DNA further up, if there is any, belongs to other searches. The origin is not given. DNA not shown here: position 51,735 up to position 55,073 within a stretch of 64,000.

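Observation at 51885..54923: GC-elevated 1012-aa protein with glycine-zipper hydrophobic segments (candidate membrane-active effector)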

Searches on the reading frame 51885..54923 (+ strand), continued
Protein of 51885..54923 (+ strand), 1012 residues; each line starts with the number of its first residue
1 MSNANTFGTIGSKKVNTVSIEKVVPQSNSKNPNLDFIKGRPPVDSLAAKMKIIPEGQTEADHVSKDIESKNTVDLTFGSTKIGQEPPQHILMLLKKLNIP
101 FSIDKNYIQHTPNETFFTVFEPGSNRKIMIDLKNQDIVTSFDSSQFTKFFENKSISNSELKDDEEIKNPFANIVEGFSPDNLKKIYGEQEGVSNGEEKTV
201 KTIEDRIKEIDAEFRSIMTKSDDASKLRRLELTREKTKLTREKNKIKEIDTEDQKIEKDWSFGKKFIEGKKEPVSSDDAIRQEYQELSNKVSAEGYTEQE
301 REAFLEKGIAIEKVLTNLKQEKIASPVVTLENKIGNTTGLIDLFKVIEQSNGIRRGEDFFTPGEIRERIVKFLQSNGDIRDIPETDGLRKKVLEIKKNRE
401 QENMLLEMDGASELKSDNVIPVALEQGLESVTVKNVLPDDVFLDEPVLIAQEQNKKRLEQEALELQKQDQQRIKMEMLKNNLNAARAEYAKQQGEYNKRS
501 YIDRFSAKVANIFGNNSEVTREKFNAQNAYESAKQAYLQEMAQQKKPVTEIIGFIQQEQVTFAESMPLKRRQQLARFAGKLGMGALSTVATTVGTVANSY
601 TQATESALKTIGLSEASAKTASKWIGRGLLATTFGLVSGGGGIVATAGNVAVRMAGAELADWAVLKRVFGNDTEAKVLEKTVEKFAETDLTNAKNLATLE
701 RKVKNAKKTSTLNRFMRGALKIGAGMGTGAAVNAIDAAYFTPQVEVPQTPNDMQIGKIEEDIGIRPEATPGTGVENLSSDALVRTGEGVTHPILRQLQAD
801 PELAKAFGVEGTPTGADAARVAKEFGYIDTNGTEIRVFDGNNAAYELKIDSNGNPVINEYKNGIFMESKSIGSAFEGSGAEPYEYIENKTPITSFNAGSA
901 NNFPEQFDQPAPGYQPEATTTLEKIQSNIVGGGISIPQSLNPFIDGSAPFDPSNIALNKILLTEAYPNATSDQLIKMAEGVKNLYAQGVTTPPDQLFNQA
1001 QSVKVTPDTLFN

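Call 43: find_encoding_contigs(protein=P0008, flank=6000, max_places=1)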
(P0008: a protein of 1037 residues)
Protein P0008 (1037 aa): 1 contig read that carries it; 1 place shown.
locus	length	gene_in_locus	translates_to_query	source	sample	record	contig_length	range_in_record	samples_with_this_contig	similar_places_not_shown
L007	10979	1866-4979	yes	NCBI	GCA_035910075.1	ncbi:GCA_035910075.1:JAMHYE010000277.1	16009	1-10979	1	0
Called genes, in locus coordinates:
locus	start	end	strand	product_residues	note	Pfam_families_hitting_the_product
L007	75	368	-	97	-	PF04024:PspC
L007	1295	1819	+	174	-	PF02021:UPF0102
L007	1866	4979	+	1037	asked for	-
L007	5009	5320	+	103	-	-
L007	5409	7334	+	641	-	PF00580:UvrD-helicase, PF13086:AAA_11 (faint), PF13245:AAA_19, PF13604:AAA_30 (faint), PF13361:UvrD_C, PF13538:UvrD_C_2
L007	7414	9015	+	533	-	-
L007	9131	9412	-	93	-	-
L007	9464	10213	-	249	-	PF01978:TrmB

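Call 45: find_related_loci(query=A1, collection=genome_contigs, flank=6000)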
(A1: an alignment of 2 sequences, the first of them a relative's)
Query A1 (1012 aa) in genome_contigs; peptide patterns used: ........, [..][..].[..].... (x = any residue, [..] = any of these).
110 stretches matched a pattern, but none encodes a relative of the query by tblastn (E <= 1e-3).

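Call 54: predict_structure(alignment_id=A2)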
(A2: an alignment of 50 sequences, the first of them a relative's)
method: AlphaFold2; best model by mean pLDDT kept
length: 1012 residues; sequences in the alignment: 50
mean_pLDDT: 70.1   pTM: 0.37
mean pLDDT of the five models: 70.1, 69.6, 68.7, 68.6, 67.6
residues with pLDDT >= 90: 387; 70-90: 194; 50-70: 116; < 50: 315
segments of 3 or more residues with pLDDT < 50: 1-42, 146-177, 186-193, 256-260, 320-327, 412-445, 581-598, 627-661, 725-773, 892-940, 992-1012
pLDDT, mean of each block of 10 residues (from residue 1): 32 30 30 36 49 55 52 79 93 93 95 89 84 83 52 33 38 48 46 68 96 96 93 95 85 51 55 66 91 91 88 72 50 93 94 92 97 95 95 96 84 40 38 38 51 85 94 97 97 92 84 84 95 97 96 95 87 65 39 43 70 79 56 32 23 36 58 87 95 95 88 73 49 35 30 32 37 72 95 98 97 98 97 93 96 97 95 91 91 42 35 33 26 32 58 81 81 83 70 45 33 27
secondary structure, 60 per line:
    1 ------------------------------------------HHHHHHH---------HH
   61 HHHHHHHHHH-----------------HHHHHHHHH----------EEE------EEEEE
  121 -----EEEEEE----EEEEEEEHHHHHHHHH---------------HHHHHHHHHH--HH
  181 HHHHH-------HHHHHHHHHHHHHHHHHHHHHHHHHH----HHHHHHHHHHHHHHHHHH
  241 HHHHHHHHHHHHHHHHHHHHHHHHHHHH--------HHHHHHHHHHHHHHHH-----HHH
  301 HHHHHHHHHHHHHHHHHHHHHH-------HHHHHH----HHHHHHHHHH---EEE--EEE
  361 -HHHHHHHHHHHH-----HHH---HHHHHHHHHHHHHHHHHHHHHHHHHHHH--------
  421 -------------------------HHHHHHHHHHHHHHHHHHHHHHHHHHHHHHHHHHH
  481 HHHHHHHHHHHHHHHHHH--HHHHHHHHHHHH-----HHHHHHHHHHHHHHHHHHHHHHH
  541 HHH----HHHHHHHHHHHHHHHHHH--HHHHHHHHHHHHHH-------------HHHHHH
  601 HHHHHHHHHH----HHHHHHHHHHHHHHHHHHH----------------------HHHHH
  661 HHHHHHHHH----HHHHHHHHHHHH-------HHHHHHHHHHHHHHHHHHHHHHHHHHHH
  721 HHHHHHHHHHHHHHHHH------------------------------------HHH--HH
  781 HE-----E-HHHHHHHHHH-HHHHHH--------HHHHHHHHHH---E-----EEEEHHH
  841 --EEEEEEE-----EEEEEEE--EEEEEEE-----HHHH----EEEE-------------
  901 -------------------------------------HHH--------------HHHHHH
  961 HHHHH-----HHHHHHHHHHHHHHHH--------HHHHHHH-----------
elements in order (helices of 4 or more, strands of 3 or more residues): H43-49 H59-70 H88-96 E107-109 E116-120 E126-131 E136-142 H143-151 H167-176 H179-185 H193-218 H223-268 H277-292 H298-322 H330-335 H340-349 E353-355 E358-360 H362-373 H385-412 H446-498 H501-512 H518-543 H548-565 H568-581 H595-610 H615-633 H656-669 H674-685 H693-737 H790-799 H801-806 H815-824 E834-837 E843-849 E855-861 E864-870 H876-879 E884-887 H955-965 H971-986 H995-1001

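Call 58: fold_search(model_id=the predicted structure, library=pdb)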
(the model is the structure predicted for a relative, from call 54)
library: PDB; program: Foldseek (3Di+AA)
matches with E <= 10: 159; with E <= 0.001: 0
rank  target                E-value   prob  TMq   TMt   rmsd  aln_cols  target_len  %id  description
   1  8roh_A                8.8e-01  0.57  0.10  0.21  12.5       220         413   11  Human cohesin SMC3-HD(EQ)/RAD21-N complex - Apo conformation (released 2024-09-11)
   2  9lm9_A                1.2e+00  0.09  0.07  0.15  27.5       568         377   11  Crystal structure of bvFP-Pfr21 (released 2026-01-28)
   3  9a65_A                1.3e+00  0.06  0.06  0.10  98.7       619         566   10  Integrative model of YVAQ-MCPB by crosslinking MS and deep learning (released 2024-09-18)
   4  8tze                  1.6e+00  0.63  0.04  0.05  11.2        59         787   15  Structure of C-terminal half of LRRK2 bound to GZD-824 (released 2023-12-06)
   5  7dkh_I                1.9e+00  0.06  0.10  0.10  31.5       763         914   11  Crystal structure of the Ctr9/Paf1/Cdc73/Rtf1 quaternary complex (released 2021-11-24)
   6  3zx6_A                2.1e+00  0.07  0.05  0.14  49.9       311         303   14  Structure of Hamp(AF1503)-Tsr fusion - Hamp (A291V) mutant (released 2012-02-29)
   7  7kek_A                2.1e+00  0.02  0.05  0.02  35.4       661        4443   13  Structure of the free outer-arm dynein in pre-parallel state (released 2021-09-29)
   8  4ev6_A                2.2e+00  0.18  0.07  0.20  25.6       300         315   12  The complete structure of CorA magnesium transporter from Methanocaldococcus jannaschii (released 2012-10-31)
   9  3etv                  2.2e+00  0.11  0.05  0.13  27.4       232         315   14  Crystal structure of a Tip20p-Dsl1p fusion protein (released 2009-01-20)
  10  1npe_A                2.5e+00  0.63  0.04  0.12   3.5        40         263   18  Crystal structure of Nidogen/Laminin Complex (released 2003-08-12)
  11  9bqx_A                2.5e+00  0.33  0.09  0.30  20.9       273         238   10  Membrane-bound AMPH-1 tube in the presence of GTP (released 2025-05-14)
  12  6vek_A                2.5e+00  0.03  0.06  0.13  22.1       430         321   11  Contact-dependent growth inhibition toxin-immunity protein complex from from E. coli 3006, full-length (released 2021-01-27)
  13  6azy                  2.7e+00  0.23  0.06  0.07  14.7       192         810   14  Crystal structure of Hsp104 R328M/R757M mutant from Calcarisporiella thermophila (released 2018-10-03)
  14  6obv_B                2.7e+00  0.12  0.04  0.11  13.2        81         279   18  Structural insights into dehydratase substrate selection for the borrelidin and fluvirucin polyketide synthases (released 2019-06-05)
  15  7a0g_HHH              3.0e+00  0.06  0.05  0.13  37.8       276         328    9  Structure of the SmhB pore of the tripartite alpha-pore forming toxin, Smh, from Serratia marcescens. (released 2021-03-31)
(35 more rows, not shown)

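Call 65: search_protein_families(library=phrogs, proteins=[window:51885-54923:+], max_evalue=0.01)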
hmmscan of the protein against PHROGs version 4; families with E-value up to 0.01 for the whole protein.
window:51885-54923:+ (1012 aa): 0 families

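Call 66: search_protein_families(library=padloc, proteins=[window:51885-54923:+], max_evalue=0.01)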
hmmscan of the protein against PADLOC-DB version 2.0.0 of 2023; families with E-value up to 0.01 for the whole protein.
window:51885-54923:+ (1012 aa): 0 families

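Call 74: fold_search(model_id=the predicted structure, library=viral)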
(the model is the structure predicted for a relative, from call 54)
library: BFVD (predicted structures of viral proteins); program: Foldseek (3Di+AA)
matches with E <= 10: 374; with E <= 0.001: 0
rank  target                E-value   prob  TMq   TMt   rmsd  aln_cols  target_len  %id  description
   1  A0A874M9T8            2.1e-03  0.38  0.06  0.06  43.2       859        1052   13  Mannosyl-glycoprotein endo-beta-N-acetylglucosamidase-like domain-containing protein [Synechococcus phage S-SRP01]
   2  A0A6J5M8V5            3.6e-03  0.54  0.06  0.06  48.8       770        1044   12  Uncharacterized protein [uncultured Caudovirales phage]
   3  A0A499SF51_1          8.1e-03  0.23  0.07  0.08  45.7      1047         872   12  (no name in the UniProt tables at hand)
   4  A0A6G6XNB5            9.7e-03  0.44  0.08  0.08  40.4       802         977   12  (no name in the UniProt tables at hand)
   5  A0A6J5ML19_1          1.5e-02  0.18  0.08  0.06  45.2      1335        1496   11  Helicase, C-terminal [uncultured Caudovirales phage]
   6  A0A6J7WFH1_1          2.1e-02  0.38  0.08  0.10  34.6       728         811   13  Uncharacterized protein [uncultured Caudovirales phage]
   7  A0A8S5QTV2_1          3.0e-02  0.20  0.07  0.07  31.1       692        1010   12  Nuclease [Podoviridae sp. ctKS020]
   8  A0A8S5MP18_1          4.7e-02  0.18  0.08  0.08  39.0      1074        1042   10  PolyVal ADP-ribosyltransferase [Siphoviridae sp. ctLR131]
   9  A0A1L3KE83            6.2e-02  0.41  0.07  0.09  28.9       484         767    9  (no name in the UniProt tables at hand)
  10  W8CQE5                8.5e-02  0.15  0.07  0.07  42.5       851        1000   12  (no name in the UniProt tables at hand)
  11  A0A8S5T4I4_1          9.2e-02  0.23  0.08  0.07  50.7       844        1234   10  Tape measure protein N-terminal domain-containing protein [Siphoviridae sp. ctn8e14]
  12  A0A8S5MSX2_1          9.7e-02  0.18  0.07  0.06  34.8       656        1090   13  Tail tape measure protein [Siphoviridae sp. ctDcW16]
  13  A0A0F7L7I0            1.1e-01  0.12  0.07  0.09  45.2       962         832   11  Uncharacterized protein [uncultured marine virus]
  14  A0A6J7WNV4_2          1.2e-01  0.18  0.09  0.11  39.5       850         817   14  Bacteriophage lambda, GpH, tail tape measure, C-terminal [uncultured Caudovirales phage]
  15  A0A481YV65            1.4e-01  0.08  0.06  0.07  51.5       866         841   10  Chromosome segregation ATPase [Marseillevirus LCMAC103]
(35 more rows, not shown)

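Call 77: search_protein_families(library=pfam, alignment_id=A6, max_evalue=0.001)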
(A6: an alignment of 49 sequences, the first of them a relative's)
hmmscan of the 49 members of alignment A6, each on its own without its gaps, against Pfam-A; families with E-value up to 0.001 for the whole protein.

A. member 1, P0136 (1449 aa): 0 families

B. families by the number of members that match (of 49 scanned): 8 families
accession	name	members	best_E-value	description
PF09397.16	FtsK_gamma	4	9.3e-16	Ftsk gamma domain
PF16656.11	Pur_ac_phosph_N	3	6e-14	Purple acid Phosphatase, N-terminal domain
PF00041.27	fn3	2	4.5e-07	Fibronectin type III domain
PF00226.36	DnaJ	1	3e-13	DnaJ domain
PF16655.11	PhoD_N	1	1.3e-08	PhoD-like phosphatase, N-terminal domain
PF01391.23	Collagen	1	5.9e-06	Collagen triple helix repeat (20 copies)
PF25059.1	FN3_DSCAM-DSCAML_C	1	0.00068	DSCAM/DSCAML C-terminal Fn3-like domain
PF10342.15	Kre9_KNH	1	0.00076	Kre9/KNH-like N-terminal Ig-like domain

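Call 81: search_protein_families(library=pfam, proteins=[P0136, P0085, P0044, P0046, P0045, P0081, P0073, P0104], max_evalue=0.01)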
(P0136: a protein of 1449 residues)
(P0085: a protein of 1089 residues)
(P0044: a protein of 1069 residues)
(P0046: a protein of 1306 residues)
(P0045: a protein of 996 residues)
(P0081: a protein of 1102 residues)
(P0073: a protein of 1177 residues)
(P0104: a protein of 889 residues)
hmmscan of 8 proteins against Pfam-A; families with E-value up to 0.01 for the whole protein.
P0136 (1449 aa): 0 families

P0085 (1089 aa): 0 families

P0044 (1069 aa): 0 families

P0046 (1306 aa): 1 family
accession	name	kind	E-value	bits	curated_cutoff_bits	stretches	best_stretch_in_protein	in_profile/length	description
PF17924.6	TetR_C_19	-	0.0066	17.3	26.8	0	297-369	9-81/117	Tetracyclin repressor-like, C-terminal domain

P0045 (996 aa): 0 families

P0081 (1102 aa): 0 families

P0073 (1177 aa): 0 families

P0104 (889 aa): 0 families
